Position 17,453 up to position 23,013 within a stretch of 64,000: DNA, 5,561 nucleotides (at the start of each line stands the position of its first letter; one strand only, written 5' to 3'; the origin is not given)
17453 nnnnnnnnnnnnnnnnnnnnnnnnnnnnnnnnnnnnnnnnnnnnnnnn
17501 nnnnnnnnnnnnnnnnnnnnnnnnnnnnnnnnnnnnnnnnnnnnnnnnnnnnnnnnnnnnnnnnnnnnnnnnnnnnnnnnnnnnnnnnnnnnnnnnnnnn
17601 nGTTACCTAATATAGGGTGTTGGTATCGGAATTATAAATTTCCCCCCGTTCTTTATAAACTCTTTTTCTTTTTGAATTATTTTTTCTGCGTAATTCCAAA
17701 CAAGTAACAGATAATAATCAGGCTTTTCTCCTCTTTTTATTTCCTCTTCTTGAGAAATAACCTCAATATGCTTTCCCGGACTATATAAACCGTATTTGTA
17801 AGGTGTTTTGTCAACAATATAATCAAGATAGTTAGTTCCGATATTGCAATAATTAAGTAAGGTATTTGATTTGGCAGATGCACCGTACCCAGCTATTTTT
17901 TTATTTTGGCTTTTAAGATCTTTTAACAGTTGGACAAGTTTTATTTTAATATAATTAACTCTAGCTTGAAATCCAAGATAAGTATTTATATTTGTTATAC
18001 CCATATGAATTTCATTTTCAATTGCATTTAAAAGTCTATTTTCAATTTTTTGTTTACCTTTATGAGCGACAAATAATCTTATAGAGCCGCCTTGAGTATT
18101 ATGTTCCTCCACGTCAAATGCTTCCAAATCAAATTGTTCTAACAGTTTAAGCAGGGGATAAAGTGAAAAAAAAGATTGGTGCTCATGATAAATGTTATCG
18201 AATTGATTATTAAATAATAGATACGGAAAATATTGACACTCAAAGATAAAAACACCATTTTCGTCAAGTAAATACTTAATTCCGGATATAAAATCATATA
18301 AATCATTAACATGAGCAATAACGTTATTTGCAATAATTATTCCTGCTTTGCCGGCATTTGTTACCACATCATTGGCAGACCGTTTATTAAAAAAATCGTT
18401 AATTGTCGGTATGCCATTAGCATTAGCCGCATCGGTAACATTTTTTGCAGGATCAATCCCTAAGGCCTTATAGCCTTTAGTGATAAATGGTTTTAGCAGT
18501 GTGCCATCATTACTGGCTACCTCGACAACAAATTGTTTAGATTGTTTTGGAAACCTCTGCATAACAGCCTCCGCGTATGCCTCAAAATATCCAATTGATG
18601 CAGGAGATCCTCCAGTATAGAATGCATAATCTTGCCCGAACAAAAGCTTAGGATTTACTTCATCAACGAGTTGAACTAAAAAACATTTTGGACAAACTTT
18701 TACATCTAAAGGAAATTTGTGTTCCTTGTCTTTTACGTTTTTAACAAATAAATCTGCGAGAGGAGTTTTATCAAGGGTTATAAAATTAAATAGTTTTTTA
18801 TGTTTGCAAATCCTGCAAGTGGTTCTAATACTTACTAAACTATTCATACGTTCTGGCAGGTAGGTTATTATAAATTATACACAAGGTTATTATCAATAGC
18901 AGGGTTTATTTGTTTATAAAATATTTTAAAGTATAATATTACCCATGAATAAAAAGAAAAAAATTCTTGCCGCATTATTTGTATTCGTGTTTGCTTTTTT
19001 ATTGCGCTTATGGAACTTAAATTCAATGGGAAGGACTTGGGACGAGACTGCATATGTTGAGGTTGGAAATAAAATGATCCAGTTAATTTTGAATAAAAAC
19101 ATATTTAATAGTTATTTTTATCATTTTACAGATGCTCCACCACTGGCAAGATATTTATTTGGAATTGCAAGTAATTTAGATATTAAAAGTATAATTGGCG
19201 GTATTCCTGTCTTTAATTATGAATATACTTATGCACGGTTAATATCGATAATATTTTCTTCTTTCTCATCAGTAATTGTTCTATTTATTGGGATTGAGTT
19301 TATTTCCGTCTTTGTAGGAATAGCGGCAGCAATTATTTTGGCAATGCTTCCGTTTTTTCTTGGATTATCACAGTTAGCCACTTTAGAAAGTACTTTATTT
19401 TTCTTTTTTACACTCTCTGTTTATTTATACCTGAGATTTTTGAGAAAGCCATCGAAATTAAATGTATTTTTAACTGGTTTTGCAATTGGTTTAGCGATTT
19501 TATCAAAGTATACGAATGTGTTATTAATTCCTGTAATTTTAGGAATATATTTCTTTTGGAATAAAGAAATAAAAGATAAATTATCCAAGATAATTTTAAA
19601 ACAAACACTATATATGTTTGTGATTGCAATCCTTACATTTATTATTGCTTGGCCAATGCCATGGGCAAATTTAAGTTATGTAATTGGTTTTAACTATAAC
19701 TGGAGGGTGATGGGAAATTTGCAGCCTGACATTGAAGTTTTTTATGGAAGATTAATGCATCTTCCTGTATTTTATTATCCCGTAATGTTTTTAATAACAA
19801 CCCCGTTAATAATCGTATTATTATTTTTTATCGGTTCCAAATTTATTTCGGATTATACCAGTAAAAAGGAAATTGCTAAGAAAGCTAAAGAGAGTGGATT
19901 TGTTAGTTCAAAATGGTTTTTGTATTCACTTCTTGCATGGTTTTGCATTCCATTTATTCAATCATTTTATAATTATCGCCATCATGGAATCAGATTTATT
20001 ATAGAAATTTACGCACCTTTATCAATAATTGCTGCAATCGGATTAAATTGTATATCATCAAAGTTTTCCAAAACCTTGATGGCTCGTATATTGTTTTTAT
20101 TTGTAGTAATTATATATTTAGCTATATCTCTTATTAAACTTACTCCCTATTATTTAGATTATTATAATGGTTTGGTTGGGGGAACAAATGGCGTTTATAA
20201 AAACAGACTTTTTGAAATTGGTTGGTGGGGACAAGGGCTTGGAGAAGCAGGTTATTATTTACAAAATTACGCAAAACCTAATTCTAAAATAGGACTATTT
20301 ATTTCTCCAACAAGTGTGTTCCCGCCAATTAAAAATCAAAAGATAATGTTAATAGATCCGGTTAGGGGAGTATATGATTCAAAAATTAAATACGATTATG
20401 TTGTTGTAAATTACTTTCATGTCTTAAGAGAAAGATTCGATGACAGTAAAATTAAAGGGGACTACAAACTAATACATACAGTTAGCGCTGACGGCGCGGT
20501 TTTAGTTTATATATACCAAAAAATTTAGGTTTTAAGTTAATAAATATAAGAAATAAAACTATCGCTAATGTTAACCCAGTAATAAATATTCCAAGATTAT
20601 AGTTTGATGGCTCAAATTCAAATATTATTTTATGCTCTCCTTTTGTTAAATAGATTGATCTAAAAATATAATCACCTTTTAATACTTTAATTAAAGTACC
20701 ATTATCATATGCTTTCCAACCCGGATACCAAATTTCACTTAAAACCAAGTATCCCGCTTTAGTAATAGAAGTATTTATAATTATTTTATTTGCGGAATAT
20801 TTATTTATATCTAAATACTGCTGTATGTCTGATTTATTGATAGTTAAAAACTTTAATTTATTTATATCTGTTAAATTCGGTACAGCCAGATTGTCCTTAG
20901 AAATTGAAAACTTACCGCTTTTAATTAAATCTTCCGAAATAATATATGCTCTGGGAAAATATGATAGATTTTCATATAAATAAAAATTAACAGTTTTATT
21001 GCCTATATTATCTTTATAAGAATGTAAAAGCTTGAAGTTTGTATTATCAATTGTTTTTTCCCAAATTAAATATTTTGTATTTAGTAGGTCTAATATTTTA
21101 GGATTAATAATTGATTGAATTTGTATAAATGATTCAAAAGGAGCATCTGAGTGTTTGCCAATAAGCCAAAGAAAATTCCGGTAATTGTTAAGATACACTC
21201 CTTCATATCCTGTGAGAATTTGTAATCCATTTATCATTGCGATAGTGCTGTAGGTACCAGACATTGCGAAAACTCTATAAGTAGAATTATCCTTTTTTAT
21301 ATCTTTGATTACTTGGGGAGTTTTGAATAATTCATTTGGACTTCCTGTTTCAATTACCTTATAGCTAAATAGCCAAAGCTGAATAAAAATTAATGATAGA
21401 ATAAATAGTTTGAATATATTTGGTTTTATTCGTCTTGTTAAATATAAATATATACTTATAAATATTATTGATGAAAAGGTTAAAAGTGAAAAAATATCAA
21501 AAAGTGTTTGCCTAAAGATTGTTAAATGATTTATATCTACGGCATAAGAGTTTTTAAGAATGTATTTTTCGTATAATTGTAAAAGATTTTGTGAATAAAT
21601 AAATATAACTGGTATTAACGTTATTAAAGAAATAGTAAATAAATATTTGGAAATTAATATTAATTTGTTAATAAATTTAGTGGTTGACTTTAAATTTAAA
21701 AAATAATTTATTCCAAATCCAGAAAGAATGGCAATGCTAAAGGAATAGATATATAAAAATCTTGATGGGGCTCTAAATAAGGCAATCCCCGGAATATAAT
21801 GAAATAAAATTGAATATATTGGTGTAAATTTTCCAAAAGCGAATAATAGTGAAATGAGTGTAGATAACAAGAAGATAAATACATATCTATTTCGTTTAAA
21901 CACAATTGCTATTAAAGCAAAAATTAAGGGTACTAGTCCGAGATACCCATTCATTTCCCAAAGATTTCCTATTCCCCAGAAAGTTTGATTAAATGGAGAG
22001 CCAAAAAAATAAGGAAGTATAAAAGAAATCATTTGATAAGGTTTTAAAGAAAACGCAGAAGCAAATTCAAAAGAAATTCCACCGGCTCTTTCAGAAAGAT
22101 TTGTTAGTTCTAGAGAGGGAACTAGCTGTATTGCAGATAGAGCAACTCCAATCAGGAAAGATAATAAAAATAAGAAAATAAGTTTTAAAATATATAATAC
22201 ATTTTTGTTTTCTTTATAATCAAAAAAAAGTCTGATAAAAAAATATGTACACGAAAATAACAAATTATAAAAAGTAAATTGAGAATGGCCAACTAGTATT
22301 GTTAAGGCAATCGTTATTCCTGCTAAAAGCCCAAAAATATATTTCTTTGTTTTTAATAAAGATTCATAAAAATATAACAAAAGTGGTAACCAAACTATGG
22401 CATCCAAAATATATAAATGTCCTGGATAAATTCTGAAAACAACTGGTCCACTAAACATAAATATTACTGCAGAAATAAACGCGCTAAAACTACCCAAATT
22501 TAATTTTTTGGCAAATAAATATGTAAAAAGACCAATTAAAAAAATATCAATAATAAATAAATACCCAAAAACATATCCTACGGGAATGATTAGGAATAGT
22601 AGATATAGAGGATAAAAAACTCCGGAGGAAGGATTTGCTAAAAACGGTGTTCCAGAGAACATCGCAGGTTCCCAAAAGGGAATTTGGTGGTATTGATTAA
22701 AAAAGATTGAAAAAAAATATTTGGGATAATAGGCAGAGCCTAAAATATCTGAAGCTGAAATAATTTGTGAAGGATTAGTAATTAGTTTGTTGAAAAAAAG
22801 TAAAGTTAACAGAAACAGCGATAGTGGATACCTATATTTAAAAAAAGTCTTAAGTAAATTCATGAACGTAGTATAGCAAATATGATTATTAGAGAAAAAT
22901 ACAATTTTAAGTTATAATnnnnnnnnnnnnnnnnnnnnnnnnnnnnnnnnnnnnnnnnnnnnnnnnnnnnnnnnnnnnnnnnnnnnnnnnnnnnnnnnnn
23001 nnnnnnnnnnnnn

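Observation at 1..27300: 27-kb glycosylation island with an unusual density of GT-C-type membrane glycosyltransferases and polyprenyl-P-sugar synthases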

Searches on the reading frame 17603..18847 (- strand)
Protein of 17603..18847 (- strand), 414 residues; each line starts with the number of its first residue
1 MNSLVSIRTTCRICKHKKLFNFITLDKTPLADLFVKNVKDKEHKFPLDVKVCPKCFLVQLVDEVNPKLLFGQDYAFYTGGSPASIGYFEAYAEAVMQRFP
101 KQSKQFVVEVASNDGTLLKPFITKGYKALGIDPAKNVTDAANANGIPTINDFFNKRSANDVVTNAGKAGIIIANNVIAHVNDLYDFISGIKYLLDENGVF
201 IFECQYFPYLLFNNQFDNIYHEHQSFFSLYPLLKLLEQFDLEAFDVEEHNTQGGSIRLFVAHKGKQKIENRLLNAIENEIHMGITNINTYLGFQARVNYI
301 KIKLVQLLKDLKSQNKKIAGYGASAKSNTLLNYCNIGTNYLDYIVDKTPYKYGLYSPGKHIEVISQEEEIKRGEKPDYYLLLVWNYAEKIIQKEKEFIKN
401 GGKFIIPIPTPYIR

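Call 4: search_protein_families(library=pfam, proteins=[window:17603-18847:-], max_evalue=0.01)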
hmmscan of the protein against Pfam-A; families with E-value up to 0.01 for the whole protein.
window:17603-18847:- (414 aa): 5 families
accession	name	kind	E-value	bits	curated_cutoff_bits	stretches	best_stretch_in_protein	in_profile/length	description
PF08484.17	Methyltransf_14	-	5.8e-54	182.6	23.5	1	251-409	2-160/160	C-methyltransferase C-terminal domain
PF08421.16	Methyltransf_13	-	2.9e-17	63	31.3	1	11-70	1-62/62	Putative zinc binding domain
PF13489.12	Methyltransf_23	-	1.9e-11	44.4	27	1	88-242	6-160/164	Methyltransferase domain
PF08242.18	Methyltransf_12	-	3.5e-05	24.9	30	1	108-200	1-98/98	Methyltransferase domain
PF08241.18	Methyltransf_11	-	5.5e-05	24.2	21.2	1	109-202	2-95/95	Methyltransferase domain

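Call 67: search_protein_families(library=ncbifam, proteins=[window:17603-18847:-], max_evalue=0.00001)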
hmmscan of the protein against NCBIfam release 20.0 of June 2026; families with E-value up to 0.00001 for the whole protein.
window:17603-18847:- (414 aa): 0 families

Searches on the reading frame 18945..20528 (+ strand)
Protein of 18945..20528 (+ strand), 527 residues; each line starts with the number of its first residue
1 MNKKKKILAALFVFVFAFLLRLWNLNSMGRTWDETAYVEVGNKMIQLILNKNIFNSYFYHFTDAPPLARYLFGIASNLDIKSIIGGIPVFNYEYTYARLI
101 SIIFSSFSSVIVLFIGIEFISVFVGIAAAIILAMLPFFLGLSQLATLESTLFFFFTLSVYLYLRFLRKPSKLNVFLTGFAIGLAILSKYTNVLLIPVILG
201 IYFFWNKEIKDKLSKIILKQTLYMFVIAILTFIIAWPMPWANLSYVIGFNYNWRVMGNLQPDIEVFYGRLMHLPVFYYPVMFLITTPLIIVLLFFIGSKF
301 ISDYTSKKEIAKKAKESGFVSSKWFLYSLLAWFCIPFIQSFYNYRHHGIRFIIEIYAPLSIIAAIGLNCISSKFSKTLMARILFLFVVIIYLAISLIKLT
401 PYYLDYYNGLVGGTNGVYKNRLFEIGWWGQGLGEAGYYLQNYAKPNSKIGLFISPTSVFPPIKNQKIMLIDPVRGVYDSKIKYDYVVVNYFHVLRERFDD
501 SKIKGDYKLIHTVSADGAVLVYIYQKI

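Call 4: search_protein_families(library=pfam, proteins=[window:18945-20528:+], max_evalue=0.01)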
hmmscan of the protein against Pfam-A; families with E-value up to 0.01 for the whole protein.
window:18945-20528:+ (527 aa): 2 families
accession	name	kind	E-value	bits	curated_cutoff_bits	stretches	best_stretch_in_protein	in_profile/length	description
PF02366.24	PMT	-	9e-15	55.3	22.7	1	12-249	2-241/245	Dolichyl-phosphate-mannose-protein mannosyltransferase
PF13231.12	PMT_2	-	1.6e-12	48.4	26.1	1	90-234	17-158/160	Dolichyl-phosphate-mannose-protein mannosyltransferase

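Call 67: search_protein_families(library=ncbifam, proteins=[window:18945-20528:+], max_evalue=0.00001)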
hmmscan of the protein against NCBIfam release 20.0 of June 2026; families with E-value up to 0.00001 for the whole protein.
window:18945-20528:+ (527 aa): 0 families

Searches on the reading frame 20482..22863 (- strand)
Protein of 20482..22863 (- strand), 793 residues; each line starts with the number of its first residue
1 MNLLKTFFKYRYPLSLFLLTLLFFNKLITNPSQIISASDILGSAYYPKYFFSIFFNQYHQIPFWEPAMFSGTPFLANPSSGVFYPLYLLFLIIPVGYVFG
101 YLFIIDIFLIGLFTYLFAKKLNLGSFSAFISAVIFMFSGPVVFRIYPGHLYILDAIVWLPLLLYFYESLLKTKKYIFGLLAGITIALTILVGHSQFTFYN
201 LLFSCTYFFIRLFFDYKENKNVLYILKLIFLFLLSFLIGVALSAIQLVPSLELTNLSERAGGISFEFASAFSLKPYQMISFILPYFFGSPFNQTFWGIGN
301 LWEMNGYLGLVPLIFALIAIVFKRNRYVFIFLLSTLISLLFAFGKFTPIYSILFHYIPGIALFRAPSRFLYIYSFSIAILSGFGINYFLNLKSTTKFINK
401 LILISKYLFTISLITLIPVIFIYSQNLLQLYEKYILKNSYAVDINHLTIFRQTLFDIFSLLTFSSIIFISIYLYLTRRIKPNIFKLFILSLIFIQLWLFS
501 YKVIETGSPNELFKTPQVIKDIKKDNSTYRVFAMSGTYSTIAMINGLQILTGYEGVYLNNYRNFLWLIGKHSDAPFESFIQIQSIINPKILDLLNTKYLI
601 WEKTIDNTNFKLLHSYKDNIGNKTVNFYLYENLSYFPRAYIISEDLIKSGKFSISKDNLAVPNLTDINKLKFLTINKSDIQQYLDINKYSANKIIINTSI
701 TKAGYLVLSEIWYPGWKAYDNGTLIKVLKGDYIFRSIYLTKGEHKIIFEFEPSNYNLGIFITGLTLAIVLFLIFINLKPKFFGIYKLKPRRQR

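Call 4: search_protein_families(library=pfam, proteins=[window:20482-22863:-], max_evalue=0.01)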
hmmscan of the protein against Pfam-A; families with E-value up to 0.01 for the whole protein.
window:20482-22863:- (793 aa): 1 family
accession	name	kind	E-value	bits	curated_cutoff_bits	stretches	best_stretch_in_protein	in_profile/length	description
PF09586.16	YfhO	-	1.3e-22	80.5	28.5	2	18-646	8-598/835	Bacterial membrane protein YfhO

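Call 67: search_protein_families(library=ncbifam, proteins=[window:20482-22863:-], max_evalue=0.00001)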
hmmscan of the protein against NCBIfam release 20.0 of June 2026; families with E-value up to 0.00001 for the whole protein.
window:20482-22863:- (793 aa): 1 family
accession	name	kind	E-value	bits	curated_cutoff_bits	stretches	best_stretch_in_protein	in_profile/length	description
NF047589.1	GlcsyltransPgfM1Strep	equivalog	8.9e-06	24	1400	1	664-773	841-951/955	glycosyltransferase PgfM1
